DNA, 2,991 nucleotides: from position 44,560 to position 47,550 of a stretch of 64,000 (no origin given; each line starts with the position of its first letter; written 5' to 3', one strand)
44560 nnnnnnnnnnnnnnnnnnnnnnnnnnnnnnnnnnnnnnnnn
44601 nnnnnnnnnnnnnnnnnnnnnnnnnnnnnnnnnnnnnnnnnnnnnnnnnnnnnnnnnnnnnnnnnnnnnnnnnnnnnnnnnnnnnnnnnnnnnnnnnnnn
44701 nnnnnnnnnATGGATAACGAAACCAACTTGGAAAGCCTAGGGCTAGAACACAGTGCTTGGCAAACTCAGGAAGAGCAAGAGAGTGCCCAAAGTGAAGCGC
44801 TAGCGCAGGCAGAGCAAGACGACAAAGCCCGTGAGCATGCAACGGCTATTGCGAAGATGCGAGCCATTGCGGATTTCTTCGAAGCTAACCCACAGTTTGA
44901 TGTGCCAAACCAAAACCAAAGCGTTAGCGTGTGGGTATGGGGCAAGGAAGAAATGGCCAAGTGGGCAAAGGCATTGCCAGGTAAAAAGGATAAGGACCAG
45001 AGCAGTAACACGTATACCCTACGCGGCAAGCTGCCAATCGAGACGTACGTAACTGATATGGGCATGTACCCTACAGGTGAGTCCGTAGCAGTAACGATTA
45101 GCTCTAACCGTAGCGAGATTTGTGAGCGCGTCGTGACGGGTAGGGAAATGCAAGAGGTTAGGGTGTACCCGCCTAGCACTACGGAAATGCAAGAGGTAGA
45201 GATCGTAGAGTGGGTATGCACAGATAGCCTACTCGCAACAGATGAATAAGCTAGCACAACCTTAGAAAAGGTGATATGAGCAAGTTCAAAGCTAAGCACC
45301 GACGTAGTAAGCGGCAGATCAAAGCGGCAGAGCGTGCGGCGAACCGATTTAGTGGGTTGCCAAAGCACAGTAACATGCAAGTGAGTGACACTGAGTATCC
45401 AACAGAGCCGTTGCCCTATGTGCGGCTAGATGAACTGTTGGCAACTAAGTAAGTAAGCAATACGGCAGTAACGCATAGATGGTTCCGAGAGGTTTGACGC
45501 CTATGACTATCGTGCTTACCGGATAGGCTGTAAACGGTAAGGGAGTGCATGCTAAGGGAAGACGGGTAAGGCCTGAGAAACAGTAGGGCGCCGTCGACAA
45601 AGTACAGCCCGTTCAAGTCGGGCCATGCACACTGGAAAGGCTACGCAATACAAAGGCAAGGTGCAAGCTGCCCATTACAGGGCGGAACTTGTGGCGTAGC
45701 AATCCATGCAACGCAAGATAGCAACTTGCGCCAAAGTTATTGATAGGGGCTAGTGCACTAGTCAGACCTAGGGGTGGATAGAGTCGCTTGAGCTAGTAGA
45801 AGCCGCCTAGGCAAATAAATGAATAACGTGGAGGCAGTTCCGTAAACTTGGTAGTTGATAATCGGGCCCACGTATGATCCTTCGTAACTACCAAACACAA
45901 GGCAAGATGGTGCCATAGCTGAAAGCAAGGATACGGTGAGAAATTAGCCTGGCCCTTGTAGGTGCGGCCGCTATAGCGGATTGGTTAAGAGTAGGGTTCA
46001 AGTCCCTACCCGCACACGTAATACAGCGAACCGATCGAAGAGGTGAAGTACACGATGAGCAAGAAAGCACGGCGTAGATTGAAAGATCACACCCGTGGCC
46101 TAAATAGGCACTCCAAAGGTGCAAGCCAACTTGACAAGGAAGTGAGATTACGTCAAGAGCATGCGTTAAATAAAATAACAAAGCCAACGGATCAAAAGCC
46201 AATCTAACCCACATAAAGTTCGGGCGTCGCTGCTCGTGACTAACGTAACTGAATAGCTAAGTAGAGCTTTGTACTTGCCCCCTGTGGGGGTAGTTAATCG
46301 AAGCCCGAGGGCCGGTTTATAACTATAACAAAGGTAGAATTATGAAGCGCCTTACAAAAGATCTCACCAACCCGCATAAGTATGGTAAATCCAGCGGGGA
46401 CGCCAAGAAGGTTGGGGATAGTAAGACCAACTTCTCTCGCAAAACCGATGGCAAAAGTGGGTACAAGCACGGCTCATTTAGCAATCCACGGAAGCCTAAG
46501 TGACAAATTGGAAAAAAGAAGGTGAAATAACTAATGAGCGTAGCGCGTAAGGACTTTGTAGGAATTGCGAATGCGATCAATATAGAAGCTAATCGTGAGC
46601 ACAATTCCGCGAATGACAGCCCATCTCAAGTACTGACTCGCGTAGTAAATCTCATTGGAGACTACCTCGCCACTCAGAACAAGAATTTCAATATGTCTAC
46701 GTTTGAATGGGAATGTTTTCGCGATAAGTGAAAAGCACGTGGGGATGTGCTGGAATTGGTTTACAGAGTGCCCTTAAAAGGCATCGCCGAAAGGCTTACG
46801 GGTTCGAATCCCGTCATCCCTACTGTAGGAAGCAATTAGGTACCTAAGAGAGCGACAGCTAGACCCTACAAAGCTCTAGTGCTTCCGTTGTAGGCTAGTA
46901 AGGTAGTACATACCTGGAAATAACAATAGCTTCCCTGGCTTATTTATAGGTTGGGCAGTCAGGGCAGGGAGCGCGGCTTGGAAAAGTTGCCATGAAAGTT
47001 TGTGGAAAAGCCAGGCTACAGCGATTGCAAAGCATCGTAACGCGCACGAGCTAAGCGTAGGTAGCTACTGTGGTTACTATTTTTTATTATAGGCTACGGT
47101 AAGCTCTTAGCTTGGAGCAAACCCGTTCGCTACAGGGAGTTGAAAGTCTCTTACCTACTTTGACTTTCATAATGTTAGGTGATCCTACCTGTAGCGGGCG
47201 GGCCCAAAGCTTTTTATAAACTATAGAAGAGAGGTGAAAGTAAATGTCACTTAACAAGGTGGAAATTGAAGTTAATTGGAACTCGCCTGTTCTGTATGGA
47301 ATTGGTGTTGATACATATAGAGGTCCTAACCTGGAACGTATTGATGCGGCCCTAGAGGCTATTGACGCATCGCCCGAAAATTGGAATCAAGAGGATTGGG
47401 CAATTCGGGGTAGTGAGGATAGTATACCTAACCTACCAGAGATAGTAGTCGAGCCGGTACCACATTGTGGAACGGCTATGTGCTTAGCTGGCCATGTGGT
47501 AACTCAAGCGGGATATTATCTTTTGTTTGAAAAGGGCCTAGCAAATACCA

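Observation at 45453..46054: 600-nt ORF-free segment holding two tRNA-like modules that lack anticodon arms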

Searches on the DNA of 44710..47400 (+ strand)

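Call 5: search_rna_families(source=window, start=45000, end=47400, threshold=evalue, max_evalue=10, show_alignments=5)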
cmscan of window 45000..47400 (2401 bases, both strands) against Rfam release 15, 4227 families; matches with E-value up to 10: 5.
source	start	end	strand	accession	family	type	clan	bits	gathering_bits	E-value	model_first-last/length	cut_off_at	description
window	46741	46822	+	RF00005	tRNA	Gene; tRNA;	CL00001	55.2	29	1.4e-10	1-71/71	no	tRNA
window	45962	46017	-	RF04354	Plastid-ycf2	Cis-reg;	-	23.4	65.7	0.087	1-75/75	no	Plastid-ycf2 5UTR RNA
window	45897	45966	+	RF04091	mir-72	Gene; miRNA;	CL00133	22.8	60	0.05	1-70/70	no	mir-72 microRNA precursor family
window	45952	46020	-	RF00521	SAM_alpha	Cis-reg; riboswitch;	-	15.9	36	2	1-79/79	no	Alpha-proteobacteria SAM riboswitch aptamer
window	45244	45364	-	RF02174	SMAD5-AS1_2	Gene; lncRNA;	-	15.6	50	0.8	1-129/129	no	SMAD5 antisense RNA 1 conserved region 2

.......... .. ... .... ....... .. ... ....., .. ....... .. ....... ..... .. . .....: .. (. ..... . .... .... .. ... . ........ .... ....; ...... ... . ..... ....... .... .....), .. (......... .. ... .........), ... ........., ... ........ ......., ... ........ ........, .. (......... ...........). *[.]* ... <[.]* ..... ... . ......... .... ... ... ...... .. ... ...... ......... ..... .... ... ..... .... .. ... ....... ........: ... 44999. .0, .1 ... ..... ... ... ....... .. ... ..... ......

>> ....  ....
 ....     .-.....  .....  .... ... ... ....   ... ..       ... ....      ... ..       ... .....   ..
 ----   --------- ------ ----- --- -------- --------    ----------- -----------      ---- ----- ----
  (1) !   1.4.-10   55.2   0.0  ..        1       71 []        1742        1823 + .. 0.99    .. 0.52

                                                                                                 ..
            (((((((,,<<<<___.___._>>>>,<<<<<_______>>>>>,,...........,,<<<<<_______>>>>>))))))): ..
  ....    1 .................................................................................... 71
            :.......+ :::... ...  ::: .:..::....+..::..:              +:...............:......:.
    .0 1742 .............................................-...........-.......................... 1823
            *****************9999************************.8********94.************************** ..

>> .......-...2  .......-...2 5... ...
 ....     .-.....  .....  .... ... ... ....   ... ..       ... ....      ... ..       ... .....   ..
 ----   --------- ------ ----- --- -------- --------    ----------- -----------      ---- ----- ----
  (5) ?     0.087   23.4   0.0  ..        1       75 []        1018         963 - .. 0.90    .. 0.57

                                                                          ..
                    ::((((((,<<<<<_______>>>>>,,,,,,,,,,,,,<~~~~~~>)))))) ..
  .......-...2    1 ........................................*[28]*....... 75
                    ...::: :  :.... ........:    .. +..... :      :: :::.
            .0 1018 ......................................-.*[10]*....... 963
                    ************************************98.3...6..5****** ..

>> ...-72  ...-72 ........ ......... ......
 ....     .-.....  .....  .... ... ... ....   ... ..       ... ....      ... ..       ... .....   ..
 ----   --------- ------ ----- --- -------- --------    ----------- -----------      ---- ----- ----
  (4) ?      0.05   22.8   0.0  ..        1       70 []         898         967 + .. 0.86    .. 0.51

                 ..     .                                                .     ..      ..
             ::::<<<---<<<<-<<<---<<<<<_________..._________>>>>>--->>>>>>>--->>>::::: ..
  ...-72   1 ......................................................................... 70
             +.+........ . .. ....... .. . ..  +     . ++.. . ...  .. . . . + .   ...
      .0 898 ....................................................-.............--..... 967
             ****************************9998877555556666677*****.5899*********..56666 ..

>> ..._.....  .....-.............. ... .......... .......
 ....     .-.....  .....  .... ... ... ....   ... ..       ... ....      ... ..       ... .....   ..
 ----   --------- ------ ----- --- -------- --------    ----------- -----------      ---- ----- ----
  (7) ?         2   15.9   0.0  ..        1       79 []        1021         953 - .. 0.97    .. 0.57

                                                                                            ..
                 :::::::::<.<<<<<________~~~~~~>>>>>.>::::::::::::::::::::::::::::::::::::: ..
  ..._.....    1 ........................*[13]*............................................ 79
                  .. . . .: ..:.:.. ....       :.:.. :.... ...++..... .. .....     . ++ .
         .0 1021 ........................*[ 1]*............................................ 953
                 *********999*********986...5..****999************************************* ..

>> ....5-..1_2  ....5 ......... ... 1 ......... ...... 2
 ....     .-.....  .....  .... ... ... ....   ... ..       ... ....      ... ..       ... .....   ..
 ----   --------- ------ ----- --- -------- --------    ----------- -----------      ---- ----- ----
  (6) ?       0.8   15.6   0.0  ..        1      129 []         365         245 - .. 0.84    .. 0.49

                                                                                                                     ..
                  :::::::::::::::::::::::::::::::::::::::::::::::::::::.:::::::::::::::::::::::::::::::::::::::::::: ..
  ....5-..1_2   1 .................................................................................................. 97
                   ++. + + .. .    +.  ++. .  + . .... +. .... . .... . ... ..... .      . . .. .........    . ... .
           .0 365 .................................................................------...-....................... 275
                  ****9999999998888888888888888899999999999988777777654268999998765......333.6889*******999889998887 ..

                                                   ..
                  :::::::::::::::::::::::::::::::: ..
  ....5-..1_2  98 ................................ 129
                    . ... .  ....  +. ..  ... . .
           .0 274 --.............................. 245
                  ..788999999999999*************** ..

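Call 6: search_dna_similar(query=window:45200-47300:+, collection=phages, mode=distant, max_rows=40)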
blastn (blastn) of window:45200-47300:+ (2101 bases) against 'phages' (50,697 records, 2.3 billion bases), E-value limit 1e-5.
Records with a match: 12; places in all: 12; records where one place covers at least 80% of the query: 0.
Best place of each record, by identity: 80-90% 12.
By first word of the organism name: Klebsiella 6; Enterobacter 4; Aeromonas 1; Erwinia 1.
By host as written in the record: Klebsiella pneumoniae ATCC BAA-1705 3; Klebsiella pneumoniae 2; Enterobacter cloacae 2; Klebsiella aerogenes 1; Enterobacter cloacae 30345 1; Aeromonas hydrophila 1; Erwinia sp. TAC1.XII.93.2 (de Vries et al. 2001) 1; Enterobacter ludwigii 1.
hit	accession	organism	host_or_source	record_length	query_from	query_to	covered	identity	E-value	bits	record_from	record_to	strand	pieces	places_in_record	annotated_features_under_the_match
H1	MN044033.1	Klebsiella phage Marfa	Klebsiella pneumoniae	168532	1548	1613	3%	80.3%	2e-6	62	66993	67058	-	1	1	tRNA-Leu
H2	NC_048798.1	Klebsiella phage Marfa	Klebsiella pneumoniae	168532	1548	1613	3%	80.3%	2e-6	62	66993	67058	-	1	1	tRNA-Leu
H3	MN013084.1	Klebsiella phage vB_KaeM_KaAlpha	Klebsiella aerogenes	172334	1549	1613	3%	81.5%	2e-7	64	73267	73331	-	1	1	tRNA-Leu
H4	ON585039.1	Enterobacter phage Entb_43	Enterobacter cloacae 30345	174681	1549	1613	3%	81.5%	2e-7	64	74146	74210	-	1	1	tRNA-Leu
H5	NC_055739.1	Enterobacter phage myPSH1140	Enterobacter cloacae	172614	1549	1613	3%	81.5%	2e-7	64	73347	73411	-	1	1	none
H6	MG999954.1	Enterobacter phage myPSH1140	Enterobacter cloacae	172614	1549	1613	3%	81.5%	2e-7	64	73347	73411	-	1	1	none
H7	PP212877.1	Aeromonas phage PS49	Aeromonas hydrophila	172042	1549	1613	3%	81.5%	2e-7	64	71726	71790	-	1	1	none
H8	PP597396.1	Erwinia phage COW86c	Erwinia sp. TAC1.XII.93.2 (de Vries et ...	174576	1549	1613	3%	81.5%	2e-7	64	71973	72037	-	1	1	COW86c_trna18: tRNA-Leu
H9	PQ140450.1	Enterobacter phage vB_EluP_RZH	Enterobacter ludwigii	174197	1549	1613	3%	81.5%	2e-7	64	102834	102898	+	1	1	none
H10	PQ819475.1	Klebsiella phage kv_tblp2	Klebsiella pneumoniae ATCC BAA-1705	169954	1549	1613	3%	80.0%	8e-6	60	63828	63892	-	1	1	tRNA-Leu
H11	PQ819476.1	Klebsiella phage kv_tblp5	Klebsiella pneumoniae ATCC BAA-1705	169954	1549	1613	3%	80.0%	8e-6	60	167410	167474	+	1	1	tRNA-Leu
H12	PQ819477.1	Klebsiella phage kv_tblp8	Klebsiella pneumoniae ATCC BAA-1705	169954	1549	1613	3%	80.0%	8e-6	60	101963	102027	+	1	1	tRNA-Leu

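Call 33: search_rna_families(source=window, start=45430, end=46070, threshold=evalue, max_evalue=10, show_alignments=6)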
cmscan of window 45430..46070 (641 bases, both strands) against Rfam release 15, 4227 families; matches with E-value up to 10: 5.
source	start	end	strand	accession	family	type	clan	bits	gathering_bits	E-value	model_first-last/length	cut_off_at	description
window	45962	46017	-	RF04354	Plastid-ycf2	Cis-reg;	-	23.4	65.7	0.023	1-75/75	no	Plastid-ycf2 5UTR RNA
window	45897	45966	+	RF04091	mir-72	Gene; miRNA;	CL00133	22.8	60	0.013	1-70/70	no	mir-72 microRNA precursor family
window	45952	46020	-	RF00521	SAM_alpha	Cis-reg; riboswitch;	-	15.9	36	0.53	1-79/79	no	Alpha-proteobacteria SAM riboswitch aptamer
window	45719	45795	+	RF01421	snoR114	Gene; snRNA; snoRNA; CD-box;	-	15.3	45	6.4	1-87/87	no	small nucleolar RNA snoR114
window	45992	46008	+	RF01684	mascRNA-menRNA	Gene;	-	14.1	42.5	7.5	33-49/56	no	MALAT1-associated small cytoplasmic RNA/MEN beta RNA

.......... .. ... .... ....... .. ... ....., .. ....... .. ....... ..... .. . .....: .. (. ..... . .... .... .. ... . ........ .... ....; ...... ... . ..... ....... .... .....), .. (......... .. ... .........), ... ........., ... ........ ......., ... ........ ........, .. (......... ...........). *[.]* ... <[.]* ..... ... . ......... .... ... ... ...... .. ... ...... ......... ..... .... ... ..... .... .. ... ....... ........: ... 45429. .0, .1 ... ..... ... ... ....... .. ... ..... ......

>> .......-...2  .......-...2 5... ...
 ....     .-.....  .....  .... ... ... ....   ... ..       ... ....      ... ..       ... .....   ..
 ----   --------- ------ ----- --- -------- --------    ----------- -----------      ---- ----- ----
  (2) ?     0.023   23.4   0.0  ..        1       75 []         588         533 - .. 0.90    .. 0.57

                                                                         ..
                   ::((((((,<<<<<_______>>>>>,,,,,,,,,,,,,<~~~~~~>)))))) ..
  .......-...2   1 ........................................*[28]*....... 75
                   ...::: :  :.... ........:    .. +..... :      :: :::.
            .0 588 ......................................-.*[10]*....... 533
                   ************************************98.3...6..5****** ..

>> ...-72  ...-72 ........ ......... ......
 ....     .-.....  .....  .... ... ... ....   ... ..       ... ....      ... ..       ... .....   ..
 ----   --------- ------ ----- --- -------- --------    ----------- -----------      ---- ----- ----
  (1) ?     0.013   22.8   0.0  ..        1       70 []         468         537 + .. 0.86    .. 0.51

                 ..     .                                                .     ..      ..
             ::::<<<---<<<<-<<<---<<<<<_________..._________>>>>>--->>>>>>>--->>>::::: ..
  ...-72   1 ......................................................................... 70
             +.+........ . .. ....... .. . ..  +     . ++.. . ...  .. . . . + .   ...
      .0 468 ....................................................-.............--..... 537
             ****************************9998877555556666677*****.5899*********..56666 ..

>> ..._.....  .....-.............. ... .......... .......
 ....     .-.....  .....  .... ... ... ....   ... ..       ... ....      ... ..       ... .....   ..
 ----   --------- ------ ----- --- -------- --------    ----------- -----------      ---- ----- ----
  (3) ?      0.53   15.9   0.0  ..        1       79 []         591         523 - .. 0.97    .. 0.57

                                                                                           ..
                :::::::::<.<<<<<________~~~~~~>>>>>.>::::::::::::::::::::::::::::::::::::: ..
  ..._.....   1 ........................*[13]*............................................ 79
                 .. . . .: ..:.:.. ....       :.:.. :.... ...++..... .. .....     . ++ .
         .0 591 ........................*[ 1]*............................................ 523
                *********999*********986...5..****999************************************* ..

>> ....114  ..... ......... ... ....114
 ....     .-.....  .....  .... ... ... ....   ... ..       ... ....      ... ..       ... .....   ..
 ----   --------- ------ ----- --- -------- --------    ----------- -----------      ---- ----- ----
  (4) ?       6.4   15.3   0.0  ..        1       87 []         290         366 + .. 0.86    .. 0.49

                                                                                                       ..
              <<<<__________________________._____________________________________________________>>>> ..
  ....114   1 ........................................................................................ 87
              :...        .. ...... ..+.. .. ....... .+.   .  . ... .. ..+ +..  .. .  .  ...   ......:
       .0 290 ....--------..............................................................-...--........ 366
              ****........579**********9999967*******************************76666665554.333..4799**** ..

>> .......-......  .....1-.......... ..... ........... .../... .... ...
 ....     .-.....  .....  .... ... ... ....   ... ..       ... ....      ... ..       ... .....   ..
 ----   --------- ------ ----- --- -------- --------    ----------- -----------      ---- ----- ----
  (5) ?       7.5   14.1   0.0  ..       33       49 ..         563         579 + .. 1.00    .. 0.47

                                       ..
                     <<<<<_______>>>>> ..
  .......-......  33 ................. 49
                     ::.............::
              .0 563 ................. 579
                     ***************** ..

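Call 58: search_rna_families(sources=[L005, L007, L008, L009, L010, L012, L013, L016, L017], threshold=gathering)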
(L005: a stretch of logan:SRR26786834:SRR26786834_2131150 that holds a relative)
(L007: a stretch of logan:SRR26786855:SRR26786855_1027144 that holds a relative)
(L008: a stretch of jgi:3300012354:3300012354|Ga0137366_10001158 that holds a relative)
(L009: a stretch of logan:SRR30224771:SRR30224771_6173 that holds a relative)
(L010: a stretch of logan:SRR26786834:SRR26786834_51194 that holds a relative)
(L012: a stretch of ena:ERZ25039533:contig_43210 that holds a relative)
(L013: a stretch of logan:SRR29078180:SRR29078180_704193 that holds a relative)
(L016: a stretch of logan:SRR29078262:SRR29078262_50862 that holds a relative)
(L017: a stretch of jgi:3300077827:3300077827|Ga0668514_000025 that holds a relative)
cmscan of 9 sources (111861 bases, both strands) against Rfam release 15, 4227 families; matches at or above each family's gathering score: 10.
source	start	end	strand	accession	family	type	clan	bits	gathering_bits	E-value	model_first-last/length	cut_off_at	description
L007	2981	3053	+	RF00005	tRNA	Gene; tRNA;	CL00001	73.9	29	4.5e-14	1-71/71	no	tRNA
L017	20641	20713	+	RF00005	tRNA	Gene; tRNA;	CL00001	71.1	29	2.7e-13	1-71/71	no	tRNA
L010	13703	13775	+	RF00005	tRNA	Gene; tRNA;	CL00001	70.2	29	4.9e-13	1-71/71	no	tRNA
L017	11801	11869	+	RF02679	Pistol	Gene; ribozyme;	-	69.7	34.5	2.1e-10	1-68/68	no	Pistol ribozyme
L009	19156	19228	+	RF00005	tRNA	Gene; tRNA;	CL00001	66.8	29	4.1e-12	1-71/71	no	tRNA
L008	10439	10514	+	RF00005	tRNA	Gene; tRNA;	CL00001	65.5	29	9.5e-12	1-71/71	no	tRNA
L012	6833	6903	+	RF00005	tRNA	Gene; tRNA;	CL00001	64.1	29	2.4e-11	1-71/71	no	tRNA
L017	20803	20876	+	RF00005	tRNA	Gene; tRNA;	CL00001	62.5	29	6.3e-11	1-71/71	no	tRNA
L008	286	358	+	RF00005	tRNA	Gene; tRNA;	CL00001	62.1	29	8e-11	1-71/71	no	tRNA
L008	10086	10160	+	RF00005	tRNA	Gene; tRNA;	CL00001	60.5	29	2.2e-10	1-71/71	no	tRNA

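Call 65: build_rna_model(alignment_id=A3, structure=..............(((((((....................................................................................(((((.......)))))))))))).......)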
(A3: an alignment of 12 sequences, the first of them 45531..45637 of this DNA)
Model R1 built from alignment A3 (12 sequences, 136 columns); structure: as given.
model positions 97; base pairs 12; branch points 0; effective number of sequences 7.15; information 0.59 bits per position. Calibrated on 0.2 Mb of random sequence (short: E-values are rough).
structure used (alignment columns):
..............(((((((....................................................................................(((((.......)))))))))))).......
